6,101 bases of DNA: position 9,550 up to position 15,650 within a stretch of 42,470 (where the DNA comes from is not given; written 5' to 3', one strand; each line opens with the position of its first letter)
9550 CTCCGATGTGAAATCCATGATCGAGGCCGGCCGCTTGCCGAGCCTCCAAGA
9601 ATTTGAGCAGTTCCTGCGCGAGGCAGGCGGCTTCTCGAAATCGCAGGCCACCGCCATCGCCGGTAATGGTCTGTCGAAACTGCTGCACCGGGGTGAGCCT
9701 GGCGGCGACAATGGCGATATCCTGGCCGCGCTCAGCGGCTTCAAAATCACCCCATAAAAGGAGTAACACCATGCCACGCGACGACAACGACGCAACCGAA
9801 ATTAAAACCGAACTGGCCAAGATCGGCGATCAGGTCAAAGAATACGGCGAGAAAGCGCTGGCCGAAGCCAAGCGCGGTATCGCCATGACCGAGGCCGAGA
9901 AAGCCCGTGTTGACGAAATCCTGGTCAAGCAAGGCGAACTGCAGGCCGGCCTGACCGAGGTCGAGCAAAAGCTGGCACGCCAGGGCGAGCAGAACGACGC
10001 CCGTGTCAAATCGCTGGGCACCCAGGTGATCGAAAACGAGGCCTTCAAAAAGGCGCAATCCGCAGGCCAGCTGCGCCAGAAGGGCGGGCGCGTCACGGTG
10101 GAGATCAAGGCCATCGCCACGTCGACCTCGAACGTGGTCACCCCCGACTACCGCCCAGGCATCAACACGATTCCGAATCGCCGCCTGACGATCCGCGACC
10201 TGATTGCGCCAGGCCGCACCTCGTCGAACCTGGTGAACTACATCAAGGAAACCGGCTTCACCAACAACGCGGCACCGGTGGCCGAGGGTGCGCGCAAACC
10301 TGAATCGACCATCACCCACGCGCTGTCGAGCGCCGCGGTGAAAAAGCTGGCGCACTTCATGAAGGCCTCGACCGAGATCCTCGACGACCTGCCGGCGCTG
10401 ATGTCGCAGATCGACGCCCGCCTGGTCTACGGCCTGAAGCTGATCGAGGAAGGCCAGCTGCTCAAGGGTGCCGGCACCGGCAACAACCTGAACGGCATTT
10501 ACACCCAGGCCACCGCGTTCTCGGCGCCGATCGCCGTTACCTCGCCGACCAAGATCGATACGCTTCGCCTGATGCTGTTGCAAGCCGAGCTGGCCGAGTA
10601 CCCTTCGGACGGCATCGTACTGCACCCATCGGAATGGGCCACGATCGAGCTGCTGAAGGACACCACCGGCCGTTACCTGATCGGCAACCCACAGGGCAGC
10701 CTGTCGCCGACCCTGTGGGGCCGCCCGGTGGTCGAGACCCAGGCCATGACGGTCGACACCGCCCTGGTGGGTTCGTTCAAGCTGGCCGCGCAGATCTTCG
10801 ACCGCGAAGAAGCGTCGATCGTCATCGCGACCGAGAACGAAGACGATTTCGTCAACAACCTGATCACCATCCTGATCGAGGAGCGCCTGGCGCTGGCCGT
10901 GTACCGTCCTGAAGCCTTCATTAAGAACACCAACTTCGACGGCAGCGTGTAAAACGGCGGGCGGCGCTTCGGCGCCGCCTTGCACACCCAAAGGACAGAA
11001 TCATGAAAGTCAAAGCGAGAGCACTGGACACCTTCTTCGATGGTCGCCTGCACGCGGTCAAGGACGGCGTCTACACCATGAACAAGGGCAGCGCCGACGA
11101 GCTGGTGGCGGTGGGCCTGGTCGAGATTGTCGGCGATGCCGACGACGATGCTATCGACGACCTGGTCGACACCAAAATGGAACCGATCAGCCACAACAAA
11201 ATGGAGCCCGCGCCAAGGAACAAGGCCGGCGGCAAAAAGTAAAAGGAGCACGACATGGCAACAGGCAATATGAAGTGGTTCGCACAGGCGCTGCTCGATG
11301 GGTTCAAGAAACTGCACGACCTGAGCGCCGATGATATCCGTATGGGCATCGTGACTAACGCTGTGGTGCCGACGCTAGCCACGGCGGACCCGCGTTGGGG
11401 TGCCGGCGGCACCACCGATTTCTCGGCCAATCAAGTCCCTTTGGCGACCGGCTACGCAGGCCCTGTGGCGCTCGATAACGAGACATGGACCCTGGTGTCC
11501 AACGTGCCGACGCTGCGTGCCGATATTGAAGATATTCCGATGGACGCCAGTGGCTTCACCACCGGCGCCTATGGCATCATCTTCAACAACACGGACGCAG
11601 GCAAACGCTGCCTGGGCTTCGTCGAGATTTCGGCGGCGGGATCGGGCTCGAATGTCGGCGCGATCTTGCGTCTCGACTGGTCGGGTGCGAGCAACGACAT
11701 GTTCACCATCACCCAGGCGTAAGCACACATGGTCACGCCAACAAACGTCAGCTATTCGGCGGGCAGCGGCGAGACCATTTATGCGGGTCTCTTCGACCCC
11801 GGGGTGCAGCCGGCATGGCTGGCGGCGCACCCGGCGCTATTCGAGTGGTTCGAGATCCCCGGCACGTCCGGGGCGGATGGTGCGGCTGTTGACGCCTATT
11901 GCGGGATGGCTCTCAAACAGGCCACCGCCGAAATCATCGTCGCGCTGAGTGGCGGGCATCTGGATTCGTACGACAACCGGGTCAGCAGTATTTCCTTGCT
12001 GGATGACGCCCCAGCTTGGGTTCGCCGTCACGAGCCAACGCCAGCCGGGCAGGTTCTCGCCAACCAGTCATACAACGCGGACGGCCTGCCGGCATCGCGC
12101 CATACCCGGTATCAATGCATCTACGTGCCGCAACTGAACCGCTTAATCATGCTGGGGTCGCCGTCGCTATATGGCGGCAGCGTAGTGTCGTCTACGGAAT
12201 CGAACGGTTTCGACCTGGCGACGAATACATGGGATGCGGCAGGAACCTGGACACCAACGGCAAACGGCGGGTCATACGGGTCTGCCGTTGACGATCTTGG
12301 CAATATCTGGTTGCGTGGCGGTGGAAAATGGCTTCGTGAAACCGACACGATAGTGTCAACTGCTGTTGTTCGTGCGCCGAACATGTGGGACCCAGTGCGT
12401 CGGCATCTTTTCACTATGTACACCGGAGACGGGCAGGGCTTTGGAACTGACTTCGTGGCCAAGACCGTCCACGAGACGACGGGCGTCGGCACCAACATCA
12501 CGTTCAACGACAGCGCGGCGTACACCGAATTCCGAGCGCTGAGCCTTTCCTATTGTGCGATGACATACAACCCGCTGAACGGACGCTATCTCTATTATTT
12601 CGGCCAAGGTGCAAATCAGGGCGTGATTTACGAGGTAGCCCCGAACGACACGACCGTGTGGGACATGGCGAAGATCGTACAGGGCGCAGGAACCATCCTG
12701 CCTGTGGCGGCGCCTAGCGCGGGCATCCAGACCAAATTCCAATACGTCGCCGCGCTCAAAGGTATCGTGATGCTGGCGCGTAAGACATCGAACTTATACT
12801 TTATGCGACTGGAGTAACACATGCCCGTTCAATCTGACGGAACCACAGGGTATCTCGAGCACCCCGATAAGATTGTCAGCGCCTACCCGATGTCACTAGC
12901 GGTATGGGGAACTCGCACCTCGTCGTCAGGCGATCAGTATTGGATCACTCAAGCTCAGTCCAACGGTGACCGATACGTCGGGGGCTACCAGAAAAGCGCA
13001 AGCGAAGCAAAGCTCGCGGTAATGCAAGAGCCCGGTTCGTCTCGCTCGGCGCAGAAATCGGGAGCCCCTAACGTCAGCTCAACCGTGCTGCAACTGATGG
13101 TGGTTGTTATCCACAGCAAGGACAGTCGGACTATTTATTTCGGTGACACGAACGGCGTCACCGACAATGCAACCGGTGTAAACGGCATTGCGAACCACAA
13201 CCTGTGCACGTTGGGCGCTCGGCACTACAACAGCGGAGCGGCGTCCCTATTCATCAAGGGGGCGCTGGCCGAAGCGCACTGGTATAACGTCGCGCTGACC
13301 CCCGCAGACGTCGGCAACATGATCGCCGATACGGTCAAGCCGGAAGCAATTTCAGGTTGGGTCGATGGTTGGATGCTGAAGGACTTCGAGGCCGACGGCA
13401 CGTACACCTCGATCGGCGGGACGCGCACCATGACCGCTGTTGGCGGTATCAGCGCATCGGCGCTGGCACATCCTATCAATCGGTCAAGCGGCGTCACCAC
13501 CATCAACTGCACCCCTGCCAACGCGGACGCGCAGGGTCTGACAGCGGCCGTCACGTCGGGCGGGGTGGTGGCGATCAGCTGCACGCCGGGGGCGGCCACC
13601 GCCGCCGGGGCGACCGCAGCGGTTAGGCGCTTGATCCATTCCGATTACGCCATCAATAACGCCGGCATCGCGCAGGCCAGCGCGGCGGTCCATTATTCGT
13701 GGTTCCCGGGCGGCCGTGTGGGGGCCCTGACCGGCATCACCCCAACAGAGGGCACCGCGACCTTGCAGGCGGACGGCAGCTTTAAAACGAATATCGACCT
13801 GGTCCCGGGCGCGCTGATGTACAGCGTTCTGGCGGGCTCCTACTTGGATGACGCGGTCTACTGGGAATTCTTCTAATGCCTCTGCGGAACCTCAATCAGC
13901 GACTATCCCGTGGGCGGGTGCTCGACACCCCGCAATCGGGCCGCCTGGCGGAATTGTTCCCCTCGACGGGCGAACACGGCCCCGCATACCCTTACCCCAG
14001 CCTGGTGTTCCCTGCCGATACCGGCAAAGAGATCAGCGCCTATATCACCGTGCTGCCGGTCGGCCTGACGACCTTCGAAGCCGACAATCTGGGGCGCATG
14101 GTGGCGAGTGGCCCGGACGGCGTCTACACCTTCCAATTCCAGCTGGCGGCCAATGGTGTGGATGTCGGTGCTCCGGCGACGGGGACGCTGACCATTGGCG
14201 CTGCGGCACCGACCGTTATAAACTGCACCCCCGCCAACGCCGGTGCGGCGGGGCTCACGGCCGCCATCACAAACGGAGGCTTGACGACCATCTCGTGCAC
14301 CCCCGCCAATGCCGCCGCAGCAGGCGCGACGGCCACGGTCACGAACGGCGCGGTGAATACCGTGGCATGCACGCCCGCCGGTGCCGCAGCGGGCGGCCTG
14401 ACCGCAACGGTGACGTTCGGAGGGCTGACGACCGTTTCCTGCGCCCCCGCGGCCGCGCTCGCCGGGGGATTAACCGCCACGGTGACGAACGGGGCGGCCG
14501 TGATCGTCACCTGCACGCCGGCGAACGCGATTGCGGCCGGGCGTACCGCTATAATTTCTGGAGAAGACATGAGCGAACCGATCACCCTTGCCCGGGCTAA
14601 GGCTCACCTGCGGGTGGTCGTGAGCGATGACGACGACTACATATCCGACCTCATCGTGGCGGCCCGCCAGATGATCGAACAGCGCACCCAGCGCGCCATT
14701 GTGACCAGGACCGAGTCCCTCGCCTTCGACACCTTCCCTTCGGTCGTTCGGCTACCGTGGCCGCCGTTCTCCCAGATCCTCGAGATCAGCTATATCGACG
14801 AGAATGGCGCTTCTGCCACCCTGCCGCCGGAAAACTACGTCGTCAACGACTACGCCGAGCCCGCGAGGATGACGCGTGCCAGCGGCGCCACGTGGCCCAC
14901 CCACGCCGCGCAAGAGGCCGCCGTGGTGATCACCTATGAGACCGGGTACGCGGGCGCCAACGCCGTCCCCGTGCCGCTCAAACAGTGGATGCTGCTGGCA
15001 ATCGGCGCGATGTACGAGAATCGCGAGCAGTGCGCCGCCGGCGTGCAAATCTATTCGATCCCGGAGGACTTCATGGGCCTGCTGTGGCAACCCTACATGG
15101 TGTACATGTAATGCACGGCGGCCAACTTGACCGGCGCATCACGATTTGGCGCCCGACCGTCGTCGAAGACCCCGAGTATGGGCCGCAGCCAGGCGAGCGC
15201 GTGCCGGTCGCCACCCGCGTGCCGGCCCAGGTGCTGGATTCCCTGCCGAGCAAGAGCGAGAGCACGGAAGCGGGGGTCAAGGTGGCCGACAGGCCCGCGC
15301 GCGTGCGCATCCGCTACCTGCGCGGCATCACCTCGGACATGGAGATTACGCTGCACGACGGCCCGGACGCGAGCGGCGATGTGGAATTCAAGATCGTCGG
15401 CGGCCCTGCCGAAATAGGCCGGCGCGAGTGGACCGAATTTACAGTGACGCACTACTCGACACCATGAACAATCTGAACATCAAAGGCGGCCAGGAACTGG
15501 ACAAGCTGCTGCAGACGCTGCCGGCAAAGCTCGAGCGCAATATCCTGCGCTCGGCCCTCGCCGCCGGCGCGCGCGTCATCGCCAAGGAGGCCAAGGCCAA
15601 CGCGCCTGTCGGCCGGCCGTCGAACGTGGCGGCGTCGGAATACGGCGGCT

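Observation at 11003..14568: About 3.5-kb accessory cluster wedged between the major capsid gene and the head-tail connector: putative capsid/neck-displayed binding modules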

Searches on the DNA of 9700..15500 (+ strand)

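Call 7: search_dna_similar(query=window:9700-15500:+, collection=phages, mode=distant, max_rows=25)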
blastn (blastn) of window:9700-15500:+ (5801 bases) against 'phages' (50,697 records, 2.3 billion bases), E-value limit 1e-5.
Records with a match: 119; places in all: 119; records where one place covers at least 80% of the query: 0.
Best place of each record, by identity: 60-80% 119.
By first word of the organism name: Pseudomonas 44; Vibrio 25; Xanthomonas 13; Klebsiella 11; Burkholderia 4; Stenotrophomonas 4; Paracoccus 3; Gordonia 3; Microcystis 2; Bacteriophage 2; and 7 more.
By host as written in the record: Pseudomonas aeruginosa 20; Vibrio anguillarum strain BA35 10; Klebsiella pneumoniae 7; - 6; Vibrio anguillarum BA35 6; Pseudomonas aeruginosa 147 3; Xanthomonas oryzae 3; Gordonia terrae 3612 3; and 47 more.
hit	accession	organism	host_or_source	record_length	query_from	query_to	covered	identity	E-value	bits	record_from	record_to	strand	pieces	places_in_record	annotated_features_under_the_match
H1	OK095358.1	Burkholderia phage phiBt-TXDOH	Burkholderia pseudomallei BP82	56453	123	1220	15%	67.2%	4e-47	269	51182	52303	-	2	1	major capsid protein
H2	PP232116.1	Mesorhizobium phage vB_MseS-P1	Mesorhizobium sediminum CBW1107-2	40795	452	1226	13%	69.1%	5e-83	316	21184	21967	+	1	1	major capsid protein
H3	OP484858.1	Sinorhizobium phage NV1.1.1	Sinorhizobium meliloti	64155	455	1220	13%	68.2%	2e-62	249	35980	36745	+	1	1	5: major capsid protein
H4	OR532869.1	Klebsiella phage RCIP0075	Klebsiella pneumoniae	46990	483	1220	13%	70.2%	2e-76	296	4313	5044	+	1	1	major capsid protein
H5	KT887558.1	Pseudomonas phage phi2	Pseudomonas aeruginosa WH-SGI-V-07173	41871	456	1222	13%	65.4%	2e-31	146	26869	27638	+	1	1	major capsid protein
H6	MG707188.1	Pseudomonas phage TC7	Pseudomonas aeruginosa PA1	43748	456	1222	13%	65.4%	2e-31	146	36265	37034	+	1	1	major capsid protein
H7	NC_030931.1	Pseudomonas phage phi2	Pseudomonas aeruginosa WH-SGI-V-07173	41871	456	1222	13%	65.4%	2e-31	146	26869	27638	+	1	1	major head protein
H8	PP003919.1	Pseudomonas phage vB_Pae_U7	Pseudomonas aeruginosa ST773 ...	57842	473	1220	13%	67.1%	1e-46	196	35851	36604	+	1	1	major capsid protein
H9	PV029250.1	Pseudomonas phage D3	-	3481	473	1220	13%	66.8%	7e-44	187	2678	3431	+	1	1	orf6: major capsid protein gp6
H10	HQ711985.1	Pseudomonas phage PMG1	Pseudomonas aeruginosa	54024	473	1220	13%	66.8%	7e-44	187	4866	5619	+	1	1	major capsid protein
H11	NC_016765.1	Pseudomonas phage PMG1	Pseudomonas aeruginosa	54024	473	1220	13%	66.8%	7e-44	187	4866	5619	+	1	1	major head protein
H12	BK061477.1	Pseudomonas phage vB_PaeS-D14C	Pseudomonas aeruginosa strain 1-13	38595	473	1220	13%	66.8%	7e-44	187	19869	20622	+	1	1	hypothetical protein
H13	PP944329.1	Pseudomonas phage phi_D3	Pseudomonas aeruginosa PAO1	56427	473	1220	13%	66.8%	7e-44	187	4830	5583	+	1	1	major head protein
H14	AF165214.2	Pseudomonas phage D3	Pseudomonas aeruginosa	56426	473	1220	13%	66.7%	3e-42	182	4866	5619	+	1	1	orf6: major capsid protein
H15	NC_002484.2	Pseudomonas phage D3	Pseudomonas aeruginosa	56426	473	1220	13%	66.7%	3e-42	182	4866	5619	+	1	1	orf6: major head protein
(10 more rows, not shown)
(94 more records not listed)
